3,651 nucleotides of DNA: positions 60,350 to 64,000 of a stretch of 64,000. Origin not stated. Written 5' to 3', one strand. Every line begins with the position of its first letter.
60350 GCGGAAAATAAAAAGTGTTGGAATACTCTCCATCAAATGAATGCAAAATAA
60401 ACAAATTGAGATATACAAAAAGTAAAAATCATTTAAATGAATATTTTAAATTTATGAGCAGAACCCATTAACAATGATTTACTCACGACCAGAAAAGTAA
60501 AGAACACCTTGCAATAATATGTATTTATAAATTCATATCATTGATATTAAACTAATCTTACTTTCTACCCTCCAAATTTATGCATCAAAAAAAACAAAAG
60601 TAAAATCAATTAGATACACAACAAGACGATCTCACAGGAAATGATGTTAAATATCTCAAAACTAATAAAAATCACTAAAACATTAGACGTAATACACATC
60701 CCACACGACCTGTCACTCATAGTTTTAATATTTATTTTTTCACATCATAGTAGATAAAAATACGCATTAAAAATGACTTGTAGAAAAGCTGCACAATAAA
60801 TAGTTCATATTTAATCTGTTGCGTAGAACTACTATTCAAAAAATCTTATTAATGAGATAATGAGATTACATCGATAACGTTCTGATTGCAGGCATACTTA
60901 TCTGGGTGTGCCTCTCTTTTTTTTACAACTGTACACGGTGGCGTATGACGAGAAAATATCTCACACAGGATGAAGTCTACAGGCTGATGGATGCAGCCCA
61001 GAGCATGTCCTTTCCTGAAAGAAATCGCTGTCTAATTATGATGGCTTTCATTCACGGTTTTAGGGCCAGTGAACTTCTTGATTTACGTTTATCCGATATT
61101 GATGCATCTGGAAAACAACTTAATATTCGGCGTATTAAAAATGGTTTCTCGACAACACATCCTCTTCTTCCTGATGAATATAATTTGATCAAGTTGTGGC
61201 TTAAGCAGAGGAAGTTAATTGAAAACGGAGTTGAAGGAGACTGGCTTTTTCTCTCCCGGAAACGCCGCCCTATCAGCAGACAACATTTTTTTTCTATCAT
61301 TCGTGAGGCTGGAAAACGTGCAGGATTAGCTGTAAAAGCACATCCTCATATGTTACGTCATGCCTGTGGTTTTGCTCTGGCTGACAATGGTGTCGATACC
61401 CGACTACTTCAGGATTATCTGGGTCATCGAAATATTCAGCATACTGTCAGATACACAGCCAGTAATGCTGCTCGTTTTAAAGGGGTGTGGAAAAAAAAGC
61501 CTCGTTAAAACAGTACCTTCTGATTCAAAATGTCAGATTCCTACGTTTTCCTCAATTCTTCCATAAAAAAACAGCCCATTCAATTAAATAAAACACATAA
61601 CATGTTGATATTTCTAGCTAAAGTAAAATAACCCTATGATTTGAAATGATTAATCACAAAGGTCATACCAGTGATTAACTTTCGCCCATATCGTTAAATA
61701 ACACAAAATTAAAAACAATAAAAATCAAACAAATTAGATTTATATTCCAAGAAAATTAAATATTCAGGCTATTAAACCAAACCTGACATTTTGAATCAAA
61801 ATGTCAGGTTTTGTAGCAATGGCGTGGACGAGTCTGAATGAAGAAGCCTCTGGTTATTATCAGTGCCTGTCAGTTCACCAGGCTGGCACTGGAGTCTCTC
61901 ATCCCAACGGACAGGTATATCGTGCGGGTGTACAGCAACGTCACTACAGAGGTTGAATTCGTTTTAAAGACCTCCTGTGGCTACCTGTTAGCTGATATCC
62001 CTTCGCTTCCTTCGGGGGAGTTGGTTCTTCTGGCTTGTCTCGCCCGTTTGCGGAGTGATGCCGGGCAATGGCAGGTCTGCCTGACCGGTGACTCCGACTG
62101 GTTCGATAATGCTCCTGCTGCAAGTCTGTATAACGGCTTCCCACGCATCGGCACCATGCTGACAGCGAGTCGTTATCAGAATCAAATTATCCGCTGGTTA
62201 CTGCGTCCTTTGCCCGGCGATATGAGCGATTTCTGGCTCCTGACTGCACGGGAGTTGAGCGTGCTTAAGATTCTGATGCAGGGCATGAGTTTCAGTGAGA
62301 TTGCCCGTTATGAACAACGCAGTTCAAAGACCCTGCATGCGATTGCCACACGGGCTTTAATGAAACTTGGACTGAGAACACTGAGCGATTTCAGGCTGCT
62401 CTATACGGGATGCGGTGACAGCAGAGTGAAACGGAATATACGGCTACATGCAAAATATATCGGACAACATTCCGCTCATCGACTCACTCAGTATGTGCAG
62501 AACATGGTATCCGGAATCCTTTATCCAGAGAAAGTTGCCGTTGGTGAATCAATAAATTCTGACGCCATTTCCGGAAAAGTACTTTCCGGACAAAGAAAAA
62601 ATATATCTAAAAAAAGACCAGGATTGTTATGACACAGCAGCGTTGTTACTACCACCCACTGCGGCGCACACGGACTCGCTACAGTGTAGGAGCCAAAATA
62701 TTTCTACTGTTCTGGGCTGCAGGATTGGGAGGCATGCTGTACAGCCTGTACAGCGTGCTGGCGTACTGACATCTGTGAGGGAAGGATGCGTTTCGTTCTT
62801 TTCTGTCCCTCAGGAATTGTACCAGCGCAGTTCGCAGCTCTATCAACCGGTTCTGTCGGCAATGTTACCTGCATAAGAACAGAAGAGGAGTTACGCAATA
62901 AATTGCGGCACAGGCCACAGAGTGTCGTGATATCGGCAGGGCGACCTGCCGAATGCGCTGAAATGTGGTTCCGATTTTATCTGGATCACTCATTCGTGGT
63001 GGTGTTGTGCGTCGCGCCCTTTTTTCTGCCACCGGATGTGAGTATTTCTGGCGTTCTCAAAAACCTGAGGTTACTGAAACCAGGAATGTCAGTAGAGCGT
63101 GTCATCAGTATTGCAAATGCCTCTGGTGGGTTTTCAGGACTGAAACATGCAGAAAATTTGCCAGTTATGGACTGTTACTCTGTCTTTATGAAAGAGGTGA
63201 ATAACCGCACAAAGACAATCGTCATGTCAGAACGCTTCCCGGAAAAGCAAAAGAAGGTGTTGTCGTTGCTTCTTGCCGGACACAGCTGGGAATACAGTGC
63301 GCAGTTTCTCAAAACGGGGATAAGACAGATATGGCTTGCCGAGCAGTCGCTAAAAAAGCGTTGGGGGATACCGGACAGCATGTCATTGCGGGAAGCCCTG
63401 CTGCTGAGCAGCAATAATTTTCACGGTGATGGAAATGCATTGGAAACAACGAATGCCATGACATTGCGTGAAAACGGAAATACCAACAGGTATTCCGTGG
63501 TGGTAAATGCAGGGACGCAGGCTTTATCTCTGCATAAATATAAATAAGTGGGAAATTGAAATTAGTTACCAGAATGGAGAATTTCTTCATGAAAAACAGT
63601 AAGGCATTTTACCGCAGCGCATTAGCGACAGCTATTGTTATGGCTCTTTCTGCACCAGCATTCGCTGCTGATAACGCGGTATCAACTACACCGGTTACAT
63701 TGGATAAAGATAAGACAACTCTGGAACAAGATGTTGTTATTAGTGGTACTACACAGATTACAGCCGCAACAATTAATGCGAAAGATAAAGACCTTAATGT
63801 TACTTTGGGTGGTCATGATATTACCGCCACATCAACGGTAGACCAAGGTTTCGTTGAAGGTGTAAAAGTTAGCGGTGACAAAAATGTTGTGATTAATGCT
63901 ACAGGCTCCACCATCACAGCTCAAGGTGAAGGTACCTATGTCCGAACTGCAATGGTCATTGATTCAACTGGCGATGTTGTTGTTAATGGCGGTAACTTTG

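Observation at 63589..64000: Autotransporter-like secreted protein begins at the window edge and is missing from the ORF track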

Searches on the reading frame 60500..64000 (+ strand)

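Call 10: search_protein_families(library=pfam, proteins=[L001:12090-14378:+], max_evalue=0.01)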
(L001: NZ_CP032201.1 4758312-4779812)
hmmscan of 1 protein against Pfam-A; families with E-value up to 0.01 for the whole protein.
L001:12090-14378:+ (763 aa): 1 family
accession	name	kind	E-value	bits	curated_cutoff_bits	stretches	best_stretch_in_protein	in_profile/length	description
PF03797.25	Autotransporter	-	1.4e-47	163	26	1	504-741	1-254/255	Autotransporter beta-domain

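Call 11: search_protein_families(library=ncbifam, proteins=[L001:12090-14378:+], max_evalue=0.01)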
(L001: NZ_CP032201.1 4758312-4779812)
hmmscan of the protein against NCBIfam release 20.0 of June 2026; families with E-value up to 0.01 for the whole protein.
L001:12090-14378:+ (763 aa): 2 families
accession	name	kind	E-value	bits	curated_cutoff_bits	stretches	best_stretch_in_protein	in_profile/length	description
TIGR01414.1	autotrans_barl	domain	4.9e-69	233.4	16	1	364-763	7-432/432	autotransporter outer membrane beta-barrel domain-containing protein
NF040482.1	auto_BafA_Cterm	equivalog_domain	1.2e-17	63.6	700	1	468-760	347-640/643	BafA family autotransporter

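Call 16: search_solved_structures(query=L001:12090-14378:+, max_evalue=0.001, show_alignments=1)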
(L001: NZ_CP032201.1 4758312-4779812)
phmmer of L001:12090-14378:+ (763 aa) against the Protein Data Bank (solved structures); distinct sequences matched with E-value up to 0.001: 4.
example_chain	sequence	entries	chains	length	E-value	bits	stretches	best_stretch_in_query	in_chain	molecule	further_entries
6bea_A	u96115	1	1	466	2.5e-256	855.9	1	26-487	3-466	Autotransporter protein UpaB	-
3qq2_A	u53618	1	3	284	7e-23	84.3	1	485-753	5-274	BrkA autotransporter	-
2qom_A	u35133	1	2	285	0.00048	22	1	499-734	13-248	Serine protease espP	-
7ttc_P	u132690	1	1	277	0.00048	22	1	499-734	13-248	Serine protease EspP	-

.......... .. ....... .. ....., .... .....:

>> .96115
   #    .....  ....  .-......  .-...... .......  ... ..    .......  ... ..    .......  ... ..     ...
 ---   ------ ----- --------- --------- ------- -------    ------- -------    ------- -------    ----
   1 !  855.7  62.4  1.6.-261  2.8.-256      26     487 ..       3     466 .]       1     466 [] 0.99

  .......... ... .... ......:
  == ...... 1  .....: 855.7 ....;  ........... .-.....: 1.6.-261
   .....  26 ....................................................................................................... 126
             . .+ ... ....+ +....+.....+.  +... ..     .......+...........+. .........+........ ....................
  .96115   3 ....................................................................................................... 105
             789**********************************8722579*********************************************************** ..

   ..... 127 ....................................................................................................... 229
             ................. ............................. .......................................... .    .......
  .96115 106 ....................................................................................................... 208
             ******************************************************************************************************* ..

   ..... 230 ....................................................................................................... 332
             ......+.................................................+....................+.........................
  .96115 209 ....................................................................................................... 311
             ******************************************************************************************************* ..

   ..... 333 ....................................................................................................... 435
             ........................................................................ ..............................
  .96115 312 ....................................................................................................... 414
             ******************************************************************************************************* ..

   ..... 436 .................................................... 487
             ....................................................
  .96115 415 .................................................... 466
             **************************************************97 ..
